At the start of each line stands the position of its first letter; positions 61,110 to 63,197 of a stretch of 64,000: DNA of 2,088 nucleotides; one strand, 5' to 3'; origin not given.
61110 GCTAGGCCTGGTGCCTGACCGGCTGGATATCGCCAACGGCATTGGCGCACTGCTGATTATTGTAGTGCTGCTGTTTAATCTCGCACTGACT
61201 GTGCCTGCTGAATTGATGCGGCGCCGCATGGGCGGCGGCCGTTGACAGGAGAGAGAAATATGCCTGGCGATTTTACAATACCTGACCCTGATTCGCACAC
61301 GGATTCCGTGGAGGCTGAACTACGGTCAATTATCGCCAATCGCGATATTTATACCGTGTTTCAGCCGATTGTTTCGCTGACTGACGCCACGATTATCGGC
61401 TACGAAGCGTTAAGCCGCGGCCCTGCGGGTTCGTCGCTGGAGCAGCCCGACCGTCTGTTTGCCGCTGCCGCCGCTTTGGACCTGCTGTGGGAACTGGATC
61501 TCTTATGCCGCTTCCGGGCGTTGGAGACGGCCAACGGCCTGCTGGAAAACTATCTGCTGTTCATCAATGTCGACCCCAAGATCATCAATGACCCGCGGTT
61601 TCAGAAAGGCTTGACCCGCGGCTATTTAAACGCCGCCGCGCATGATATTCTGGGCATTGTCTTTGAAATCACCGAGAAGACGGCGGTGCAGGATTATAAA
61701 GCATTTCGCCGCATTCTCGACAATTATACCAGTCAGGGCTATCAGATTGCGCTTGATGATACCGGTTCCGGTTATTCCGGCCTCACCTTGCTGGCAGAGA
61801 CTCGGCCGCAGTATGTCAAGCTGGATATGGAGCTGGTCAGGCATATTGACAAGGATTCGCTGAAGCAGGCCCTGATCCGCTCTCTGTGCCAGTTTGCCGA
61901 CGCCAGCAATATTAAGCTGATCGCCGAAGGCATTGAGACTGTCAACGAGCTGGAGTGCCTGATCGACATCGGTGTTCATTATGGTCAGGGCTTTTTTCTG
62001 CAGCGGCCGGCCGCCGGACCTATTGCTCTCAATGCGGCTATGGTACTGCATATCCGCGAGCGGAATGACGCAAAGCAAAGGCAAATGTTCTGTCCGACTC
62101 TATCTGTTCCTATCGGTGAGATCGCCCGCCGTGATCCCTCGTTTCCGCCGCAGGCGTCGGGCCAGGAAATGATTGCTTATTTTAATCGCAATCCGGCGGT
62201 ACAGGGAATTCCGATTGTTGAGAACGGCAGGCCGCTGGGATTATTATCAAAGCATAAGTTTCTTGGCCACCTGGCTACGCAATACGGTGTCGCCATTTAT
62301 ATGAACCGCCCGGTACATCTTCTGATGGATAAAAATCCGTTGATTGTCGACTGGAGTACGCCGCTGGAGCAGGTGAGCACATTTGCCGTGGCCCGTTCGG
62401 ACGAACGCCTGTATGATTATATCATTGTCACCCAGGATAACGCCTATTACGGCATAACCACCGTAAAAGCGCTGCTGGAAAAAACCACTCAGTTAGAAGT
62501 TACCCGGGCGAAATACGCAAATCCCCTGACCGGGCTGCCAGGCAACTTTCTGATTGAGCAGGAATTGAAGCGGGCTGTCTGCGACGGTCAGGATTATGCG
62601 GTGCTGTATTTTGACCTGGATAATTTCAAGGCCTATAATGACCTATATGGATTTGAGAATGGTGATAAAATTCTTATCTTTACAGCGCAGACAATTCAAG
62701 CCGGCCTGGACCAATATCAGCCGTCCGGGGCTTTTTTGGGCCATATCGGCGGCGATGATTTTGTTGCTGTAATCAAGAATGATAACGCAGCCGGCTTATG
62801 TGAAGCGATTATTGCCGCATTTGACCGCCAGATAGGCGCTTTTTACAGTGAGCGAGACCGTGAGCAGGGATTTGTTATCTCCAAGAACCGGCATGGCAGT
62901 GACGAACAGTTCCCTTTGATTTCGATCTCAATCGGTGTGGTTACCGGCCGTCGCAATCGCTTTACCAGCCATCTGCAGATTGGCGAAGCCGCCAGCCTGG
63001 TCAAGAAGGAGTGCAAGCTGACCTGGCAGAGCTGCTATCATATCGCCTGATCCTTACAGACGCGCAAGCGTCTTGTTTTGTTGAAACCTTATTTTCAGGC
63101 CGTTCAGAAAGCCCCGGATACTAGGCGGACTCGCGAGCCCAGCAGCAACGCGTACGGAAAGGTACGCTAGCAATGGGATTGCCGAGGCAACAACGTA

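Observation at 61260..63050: EAL - CBS-pair - degenerate GGDEF protein encoded directly downstream of pstA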

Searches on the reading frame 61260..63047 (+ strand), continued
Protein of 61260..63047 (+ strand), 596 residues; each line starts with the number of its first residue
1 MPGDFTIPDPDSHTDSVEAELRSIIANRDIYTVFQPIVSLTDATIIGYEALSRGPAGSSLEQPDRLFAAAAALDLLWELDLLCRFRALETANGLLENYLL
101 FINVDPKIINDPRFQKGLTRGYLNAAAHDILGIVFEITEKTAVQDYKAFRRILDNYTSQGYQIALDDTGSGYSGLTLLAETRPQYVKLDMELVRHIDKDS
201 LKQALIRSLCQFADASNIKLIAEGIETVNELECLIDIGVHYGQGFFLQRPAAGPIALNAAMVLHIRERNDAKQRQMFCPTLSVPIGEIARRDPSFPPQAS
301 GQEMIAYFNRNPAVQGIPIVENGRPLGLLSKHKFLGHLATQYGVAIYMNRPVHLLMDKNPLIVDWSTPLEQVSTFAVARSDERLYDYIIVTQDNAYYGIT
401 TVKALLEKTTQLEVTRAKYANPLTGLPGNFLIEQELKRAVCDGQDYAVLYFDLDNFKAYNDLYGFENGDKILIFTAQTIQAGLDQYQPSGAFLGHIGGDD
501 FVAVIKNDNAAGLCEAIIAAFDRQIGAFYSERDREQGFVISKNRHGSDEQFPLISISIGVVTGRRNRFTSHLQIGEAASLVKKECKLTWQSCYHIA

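Call 23: find_encoding_contigs(protein=P0004, flank=8000, max_places=2)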
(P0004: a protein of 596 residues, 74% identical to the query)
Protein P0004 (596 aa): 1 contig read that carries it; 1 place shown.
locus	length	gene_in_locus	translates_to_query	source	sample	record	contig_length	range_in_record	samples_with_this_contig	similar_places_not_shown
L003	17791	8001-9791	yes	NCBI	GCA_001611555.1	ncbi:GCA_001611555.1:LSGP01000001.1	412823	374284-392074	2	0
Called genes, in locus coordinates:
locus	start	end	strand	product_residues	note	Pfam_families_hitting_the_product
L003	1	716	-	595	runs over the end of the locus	PF16736:sCache_like (weak), PF00672:HAMP, PF00512:HisKA, PF02518:HATPase_c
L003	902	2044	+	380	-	PF00534:Glycos_transf_1 (faint), PF06925:MGDG_synth, PF04101:Glyco_tran_28_C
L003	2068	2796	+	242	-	PF00882:Zn_dep_PLPC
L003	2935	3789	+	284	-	PF12849:PBP_like_2, PF01547:SBP_bac_1 (faint), PF13531:SBP_bac_11, PF12727:PBP_like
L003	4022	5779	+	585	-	PF02203:TarH, PF12729:4HB_MCP_1, PF00672:HAMP, PF00015:MCPsignal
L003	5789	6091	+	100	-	PF01740:STAS, PF13466:STAS_2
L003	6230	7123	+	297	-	PF00528:BPD_transp_1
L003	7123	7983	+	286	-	PF00528:BPD_transp_1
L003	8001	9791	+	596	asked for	PF00563:EAL, PF00990:GGDEF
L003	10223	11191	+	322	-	PF08486:SpoIID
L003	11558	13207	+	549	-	PF03323:GerA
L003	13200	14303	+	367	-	PF03845:Spore_permease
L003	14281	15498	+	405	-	PF25198:Spore_GerAC_N, PF05504:Spore_GerAC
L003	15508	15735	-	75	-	-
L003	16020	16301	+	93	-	PF07873:YabP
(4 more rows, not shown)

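Call 24: find_encoding_contigs(protein=P0025, flank=8000, max_places=2)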
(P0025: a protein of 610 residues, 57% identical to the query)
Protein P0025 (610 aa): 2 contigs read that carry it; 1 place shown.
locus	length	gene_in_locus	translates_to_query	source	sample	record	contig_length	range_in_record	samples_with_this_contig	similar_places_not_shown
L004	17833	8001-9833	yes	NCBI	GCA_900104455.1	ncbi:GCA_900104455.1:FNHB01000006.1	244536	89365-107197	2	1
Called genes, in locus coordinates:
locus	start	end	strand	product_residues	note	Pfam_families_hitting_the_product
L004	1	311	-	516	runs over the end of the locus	PF00989:PAS, PF13188:PAS_8 (weak), PF08448:PAS_4, PF13426:PAS_9 (weak), PF00158:Sigma54_activat, PF14532:Sigma54_activ_2, PF25601:AAA_lid_14, PF18024:HTH_50, +2 more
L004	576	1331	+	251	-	PF02463:SMC_N (weak), PF00005:ABC_tran, PF13304:AAA_21 (faint)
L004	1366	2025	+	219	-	PF01895:PhoU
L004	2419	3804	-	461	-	PF13638:PIN_4, PF02562:PhoH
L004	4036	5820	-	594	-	PF16736:sCache_like (weak), PF00672:HAMP, PF00989:PAS, PF08448:PAS_4, PF13596:PAS_10 (weak), PF13426:PAS_9 (weak), PF00512:HisKA, PF02518:HATPase_c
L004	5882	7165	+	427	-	PF06925:MGDG_synth, PF02350:Epimerase_2 (weak), PF04101:Glyco_tran_28_C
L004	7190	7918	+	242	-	PF00882:Zn_dep_PLPC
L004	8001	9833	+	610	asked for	PF00563:EAL, PF00571:CBS (faint), PF00990:GGDEF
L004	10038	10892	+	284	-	PF12849:PBP_like_2, PF01547:SBP_bac_1 (weak), PF12727:PBP_like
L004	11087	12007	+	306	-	PF00528:BPD_transp_1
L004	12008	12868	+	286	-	PF00528:BPD_transp_1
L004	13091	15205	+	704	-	PF02743:dCache_1, PF00672:HAMP, PF00015:MCPsignal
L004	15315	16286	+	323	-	PF08486:SpoIID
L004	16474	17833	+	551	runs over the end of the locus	PF03323:GerA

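Call 25: find_encoding_contigs(protein=P0042, flank=8000, max_places=2)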
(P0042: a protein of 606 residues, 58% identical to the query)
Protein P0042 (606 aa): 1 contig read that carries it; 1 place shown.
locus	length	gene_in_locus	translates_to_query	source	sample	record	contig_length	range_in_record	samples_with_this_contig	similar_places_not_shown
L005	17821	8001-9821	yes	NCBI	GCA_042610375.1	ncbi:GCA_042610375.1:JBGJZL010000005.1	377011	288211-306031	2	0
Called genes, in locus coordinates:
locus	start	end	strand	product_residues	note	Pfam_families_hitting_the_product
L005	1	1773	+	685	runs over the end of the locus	PF00989:PAS, PF13188:PAS_8 (faint), PF13426:PAS_9, PF00990:GGDEF, PF00563:EAL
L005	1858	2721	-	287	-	PF02775:TPP_enzyme_C, PF12367:PFO_beta_C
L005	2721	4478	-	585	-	PF01558:POR, PF01855:POR_N, PF17147:PFOR_II (weak)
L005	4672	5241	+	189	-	PF00156:Pribosyltran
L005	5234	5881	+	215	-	PF00702:Hydrolase, PF08282:Hydrolase_3 (faint), PF12710:HAD, PF13419:HAD_2, PF13242:Hydrolase_like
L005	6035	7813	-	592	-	PF02743:dCache_1 (faint), PF16736:sCache_like (faint), PF23846:Cache_WalK (weak), PF00672:HAMP, PF00989:PAS (weak), PF00512:HisKA, PF02518:HATPase_c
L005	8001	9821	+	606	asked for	PF00563:EAL, PF00990:GGDEF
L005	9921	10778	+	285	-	PF12849:PBP_like_2, PF13531:SBP_bac_11, PF12727:PBP_like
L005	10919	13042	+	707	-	PF02743:dCache_1, PF00672:HAMP, PF00015:MCPsignal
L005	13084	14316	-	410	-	PF00696:AA_kinase, PF01842:ACT, PF22468:ACT_9, PF13840:ACT_7, PF22468:ACT_9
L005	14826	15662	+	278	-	PF02548:Pantoate_transf, PF01177:Asp_Glu_race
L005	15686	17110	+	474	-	PF00474:SSF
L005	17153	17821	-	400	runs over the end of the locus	PF00072:Response_reg, PF20274:cREC_REC (faint), PF13556:HTH_30 (weak)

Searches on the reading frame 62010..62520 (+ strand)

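Call 22: search_protein_families(library=pfam, proteins=[window:62010-62520:+], max_evalue=1)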
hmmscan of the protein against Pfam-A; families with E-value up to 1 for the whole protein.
window:62010-62520:+ (170 aa): 1 family
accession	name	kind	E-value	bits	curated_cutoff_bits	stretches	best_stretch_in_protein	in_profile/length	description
PF00571.33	CBS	-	6.3e-08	33.3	24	1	35-88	1-55/57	CBS domain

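Call 41: predict_structure(alignment_id=A1)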
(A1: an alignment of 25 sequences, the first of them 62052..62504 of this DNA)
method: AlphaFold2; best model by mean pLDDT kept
length: 151 residues; sequences in the alignment: 25
mean_pLDDT: 84.6   pTM: 0.74
mean pLDDT of the five models: 84.6, 83.8, 83.1, 81.8, 79.5
residues with pLDDT >= 90: 64; 70-90: 69; 50-70: 15; < 50: 3
segments of 3 or more residues with pLDDT < 50: 13-15
pLDDT, mean of each block of 10 residues (from residue 1): 68 60 91 94 92 93 91 80 85 90 90 73 88 92 84 69
secondary structure, 60 per line:
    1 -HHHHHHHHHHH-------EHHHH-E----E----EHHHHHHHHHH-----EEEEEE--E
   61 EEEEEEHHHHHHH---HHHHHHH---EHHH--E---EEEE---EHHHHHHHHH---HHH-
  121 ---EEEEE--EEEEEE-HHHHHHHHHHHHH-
elements in order: H2-12 H21-24 H37-46 E52-57 E60-66 H67-73 H77-83 E97-100 H105-113 E124-128 E131-136 H138-150

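Call 44: fold_search(model_id=the predicted structure, library=pdb)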
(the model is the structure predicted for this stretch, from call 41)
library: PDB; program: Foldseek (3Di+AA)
matches with E <= 10: 678; with E <= 0.001: 391
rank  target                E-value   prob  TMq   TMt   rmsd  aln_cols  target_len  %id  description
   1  9s51_A                1.1e-08  1.00  0.69  0.53   2.6       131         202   15  AcuB from Geobacillus stearothermophilus with ADP and ATP (released 2026-02-25)
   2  4gqv                  1.3e-08  1.00  0.65  0.79   2.8       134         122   21  Crystal structure of CBS-pair protein, CBSX1 from Arabidopsis thaliana (released 2013-01-16)
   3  9s4z_A                1.3e-08  1.00  0.67  0.52   2.8       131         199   16  AcuB from Geobacillus stearothermophilus with AMP and ADP (released 2026-02-25)
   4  9s4y_A                1.5e-08  1.00  0.69  0.53   2.4       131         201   15  AcuB from Geobacillus stearothermophilus with Ap4A (released 2026-02-25)
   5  9s4x_A                1.6e-08  1.00  0.69  0.53   2.6       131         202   15  AcuB from Geobacillus stearothermophilus with ADP (released 2026-02-25)
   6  9s4z_B                1.8e-08  1.00  0.66  0.52   2.4       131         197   15  AcuB from Geobacillus stearothermophilus with AMP and ADP (released 2026-02-25)
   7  9s50_B                1.9e-08  1.00  0.66  0.51   3.0       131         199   17  AcuB from Geobacillus stearothermophilus with AMP and ATP (released 2026-02-25)
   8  9s52_A                2.0e-08  1.00  0.69  0.52   2.8       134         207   15  AcuB from Geobacillus stearothermophilus with AMP (released 2026-02-25)
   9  9s4y_B                2.6e-08  1.00  0.68  0.52   2.8       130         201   15  AcuB from Geobacillus stearothermophilus with Ap4A (released 2026-02-25)
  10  9s52_B                3.0e-08  1.00  0.65  0.51   2.9       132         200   17  AcuB from Geobacillus stearothermophilus with AMP (released 2026-02-25)
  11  4gqy_D                3.0e-08  1.00  0.68  0.76   4.2       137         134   20  Crystal structure of CBSX2 in complex with AMP (released 2013-07-24)
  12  4gqy_B                3.2e-08  1.00  0.68  0.75   4.1       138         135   20  Crystal structure of CBSX2 in complex with AMP (released 2013-07-24)
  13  9qs7_B                3.2e-08  1.00  0.66  0.51   2.8       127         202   16  AcuB,Acetoin utilization protein (released 2026-02-18)
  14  4gqw                  4.1e-08  1.00  0.67  0.75   3.2       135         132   23  Crystal structure of CBS-pair protein, CBSX1 (loop deletion) from Arabidopsis thaliana (released 2013-01-16)
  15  3fhm_B                4.7e-08  1.00  0.64  0.75   2.7       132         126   14  Crystal structure of the CBS-domain containing protein ATU1752 from Agrobacterium tumefaciens (released 2009-01-13)
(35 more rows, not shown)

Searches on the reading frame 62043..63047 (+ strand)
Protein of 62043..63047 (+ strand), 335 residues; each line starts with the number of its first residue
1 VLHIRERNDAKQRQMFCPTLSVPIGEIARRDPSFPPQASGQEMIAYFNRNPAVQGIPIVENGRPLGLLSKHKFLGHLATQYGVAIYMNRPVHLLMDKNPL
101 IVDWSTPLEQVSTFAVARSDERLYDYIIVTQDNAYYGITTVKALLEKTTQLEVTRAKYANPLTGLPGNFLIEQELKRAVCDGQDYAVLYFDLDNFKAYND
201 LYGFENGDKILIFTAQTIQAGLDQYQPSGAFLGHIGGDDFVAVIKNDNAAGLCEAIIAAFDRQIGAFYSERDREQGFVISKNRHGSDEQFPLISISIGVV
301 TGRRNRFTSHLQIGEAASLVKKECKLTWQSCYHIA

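Call 61: search_protein_representatives(protein=window:62043-63047:+)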
Query: 335 residues. Proteins with E-value up to 0.001 (for the whole library): 72349; up to 1e-10: 3750; up to 1e-30: 1193. The best 150 are listed.
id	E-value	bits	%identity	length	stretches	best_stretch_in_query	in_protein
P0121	2.8e-104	365.2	48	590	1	4-334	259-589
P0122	7.7e-103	360.5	52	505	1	11-334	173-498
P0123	6.2e-100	350.9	50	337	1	22-333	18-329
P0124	1.8e-96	339.5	46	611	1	4-334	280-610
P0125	2.0e-95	336.1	48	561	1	24-334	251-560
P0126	5.7e-89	314.9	45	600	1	22-334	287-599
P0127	3.3e-88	312.4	45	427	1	4-326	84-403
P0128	1.6e-83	297.0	45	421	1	36-330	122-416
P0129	1.2e-81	290.8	44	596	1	9-333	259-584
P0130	2.9e-81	289.5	48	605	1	18-333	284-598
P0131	5.2e-80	285.4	37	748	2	22-334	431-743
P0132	2.4e-79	283.2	43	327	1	43-333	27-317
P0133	2.4e-79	283.2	41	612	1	5-334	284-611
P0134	3.3e-79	282.8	39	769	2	22-326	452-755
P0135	5.2e-79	282.1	45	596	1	16-334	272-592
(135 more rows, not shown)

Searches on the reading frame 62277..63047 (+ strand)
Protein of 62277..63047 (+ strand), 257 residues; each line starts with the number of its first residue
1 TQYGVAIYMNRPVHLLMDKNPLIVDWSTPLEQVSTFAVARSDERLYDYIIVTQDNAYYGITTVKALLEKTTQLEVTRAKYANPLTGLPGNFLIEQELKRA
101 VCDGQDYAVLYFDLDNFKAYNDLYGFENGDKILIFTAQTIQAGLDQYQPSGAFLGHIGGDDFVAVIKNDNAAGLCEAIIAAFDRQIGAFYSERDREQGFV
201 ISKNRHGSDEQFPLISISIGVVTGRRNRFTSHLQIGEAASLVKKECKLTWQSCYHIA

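Call 46: find_related_loci(query=A2, collection=genome_contigs, flank=10000)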
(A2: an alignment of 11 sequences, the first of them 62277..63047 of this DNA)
Query A2 (257 aa) in genome_contigs; peptide patterns used: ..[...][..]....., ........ (x = any residue, [..] = any of these).
600 stretches matched a pattern (row limit reached: there are more); 592 encode a relative of the query (tblastn E <= 1e-3); the best 80 are kept; 80 distinct loci.
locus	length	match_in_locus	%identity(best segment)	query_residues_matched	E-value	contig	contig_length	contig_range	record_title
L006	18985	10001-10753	45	2-256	6e-77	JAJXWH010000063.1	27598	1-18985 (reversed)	MAG: Bacillota bacterium isolate BP5.bin74 NODE_2689_length_27598_cov_4.775982, whole genome shotgun sequence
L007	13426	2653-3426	45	1-256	2e-75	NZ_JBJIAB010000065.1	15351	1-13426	Candidatus Clostridium helianthi isolate WILCCON 0112 NODE_65_length_15351_cov_137.481702, whole genome shotgun sequence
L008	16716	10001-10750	44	2-257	1e-71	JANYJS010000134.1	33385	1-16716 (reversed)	MAG: Bacillota bacterium isolate GL140_4_metabinner_149_sub GL140_4_k141_1942131, whole genome shotgun sequence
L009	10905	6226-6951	43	2-247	7e-68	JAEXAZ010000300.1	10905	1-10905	MAG: Bacillota bacterium isolate OH_SFB_51 k127_91572, whole genome shotgun sequence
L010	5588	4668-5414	47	1-247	4e-67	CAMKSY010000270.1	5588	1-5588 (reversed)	MAG: uncultured Pelosinus sp. isolate SRR12377472_bin.15_metawrap_v1.3_MAG genome assembly, contig: SRR12377472_3078, wh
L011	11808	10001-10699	43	2-238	5e-66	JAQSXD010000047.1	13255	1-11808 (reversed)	MAG: Bacillota bacterium isolate L_E1_T20_A_bin.112 scaffold_7302, whole genome shotgun sequence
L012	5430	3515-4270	43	2-256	2e-65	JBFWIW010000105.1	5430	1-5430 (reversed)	MAG: Oscillospiraceae bacterium isolate CA_2019_NHSR_114 NODE_31453_length_5430_cov_8.301905_NHSR, whole genome shotgun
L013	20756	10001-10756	40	2-254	2e-64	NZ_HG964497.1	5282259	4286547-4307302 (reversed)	Bacillus sp. EB01, whole genome shotgun sequence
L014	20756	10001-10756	42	1-256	4e-64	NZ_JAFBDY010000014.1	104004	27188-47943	Lysinibacillus composti strain DSM 24785 Ga0454038_14, whole genome shotgun sequence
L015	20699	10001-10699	42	2-240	3e-63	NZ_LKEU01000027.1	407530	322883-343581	Acetobacterium wieringae strain DSM 1911 ACWI_contig000027, whole genome shotgun sequence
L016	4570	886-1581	41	2-237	3e-63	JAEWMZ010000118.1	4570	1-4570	MAG: Bacillota bacterium isolate OH_PDB_15 k127_249284, whole genome shotgun sequence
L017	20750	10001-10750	41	1-256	2e-60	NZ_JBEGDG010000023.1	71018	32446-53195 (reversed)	Lysinibacillus zambalensis strain M3 Lysini_Genome_Assembly_contig_23, whole genome shotgun sequence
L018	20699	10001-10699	41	2-240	2e-60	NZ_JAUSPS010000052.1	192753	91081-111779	MAG: Acetobacterium sp. isolate E21_metabat.bin.92 E21_k141_308580, whole genome shotgun sequence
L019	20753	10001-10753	38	2-256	1e-59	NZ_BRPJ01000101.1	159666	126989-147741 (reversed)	Lacrimispora amygdalina strain DSM 12857 sequence101, whole genome shotgun sequence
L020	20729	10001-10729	41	1-247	4e-59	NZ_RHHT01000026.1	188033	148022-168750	Brevibacillus panacihumi strain JCM 15085 contig_26, whole genome shotgun sequence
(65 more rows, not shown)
